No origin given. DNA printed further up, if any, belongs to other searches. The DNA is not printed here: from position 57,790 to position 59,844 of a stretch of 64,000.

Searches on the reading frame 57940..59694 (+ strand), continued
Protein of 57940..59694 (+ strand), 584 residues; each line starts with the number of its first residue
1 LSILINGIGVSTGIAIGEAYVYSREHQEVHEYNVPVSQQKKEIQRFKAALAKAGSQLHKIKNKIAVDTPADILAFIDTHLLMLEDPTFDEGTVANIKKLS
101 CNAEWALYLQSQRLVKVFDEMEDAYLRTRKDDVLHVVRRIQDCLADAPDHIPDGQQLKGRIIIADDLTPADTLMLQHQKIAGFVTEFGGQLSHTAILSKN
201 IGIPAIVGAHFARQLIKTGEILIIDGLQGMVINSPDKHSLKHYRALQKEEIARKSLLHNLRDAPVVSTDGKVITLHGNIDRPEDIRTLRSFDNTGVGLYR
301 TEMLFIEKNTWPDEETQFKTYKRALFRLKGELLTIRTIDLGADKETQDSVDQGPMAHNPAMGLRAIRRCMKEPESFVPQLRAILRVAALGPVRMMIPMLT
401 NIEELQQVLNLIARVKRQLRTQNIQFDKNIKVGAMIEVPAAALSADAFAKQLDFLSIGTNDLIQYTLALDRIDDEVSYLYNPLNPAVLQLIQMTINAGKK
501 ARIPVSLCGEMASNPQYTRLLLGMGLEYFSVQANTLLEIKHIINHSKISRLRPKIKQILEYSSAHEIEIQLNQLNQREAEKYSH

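Call 53: find_encoding_contigs(protein=P0144, flank=7000, max_places=2)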
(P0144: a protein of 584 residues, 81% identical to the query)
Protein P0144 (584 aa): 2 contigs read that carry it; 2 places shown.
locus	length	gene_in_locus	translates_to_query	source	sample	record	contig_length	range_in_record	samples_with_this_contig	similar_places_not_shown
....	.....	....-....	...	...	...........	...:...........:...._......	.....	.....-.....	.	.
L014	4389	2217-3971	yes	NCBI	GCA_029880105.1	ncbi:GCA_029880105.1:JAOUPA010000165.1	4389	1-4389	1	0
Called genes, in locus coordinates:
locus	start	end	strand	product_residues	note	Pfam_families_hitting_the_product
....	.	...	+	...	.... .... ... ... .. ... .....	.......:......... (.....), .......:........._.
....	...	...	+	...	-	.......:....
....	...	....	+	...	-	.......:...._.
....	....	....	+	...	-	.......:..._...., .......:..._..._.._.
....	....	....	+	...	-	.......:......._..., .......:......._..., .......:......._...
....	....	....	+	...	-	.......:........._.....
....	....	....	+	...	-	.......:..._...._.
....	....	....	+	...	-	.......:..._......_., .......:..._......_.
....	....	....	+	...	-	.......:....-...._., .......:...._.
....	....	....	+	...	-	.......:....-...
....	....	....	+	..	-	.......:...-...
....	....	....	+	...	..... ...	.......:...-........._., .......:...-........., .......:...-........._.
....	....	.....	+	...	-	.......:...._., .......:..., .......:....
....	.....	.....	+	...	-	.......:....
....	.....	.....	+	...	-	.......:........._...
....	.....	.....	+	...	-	-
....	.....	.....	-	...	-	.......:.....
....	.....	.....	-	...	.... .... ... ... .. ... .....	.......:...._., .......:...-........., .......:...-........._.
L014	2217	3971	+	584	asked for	PF05524:PEP-utilisers_N, PF00391:PEP-utilizers, PF02896:PEP-utilizers_C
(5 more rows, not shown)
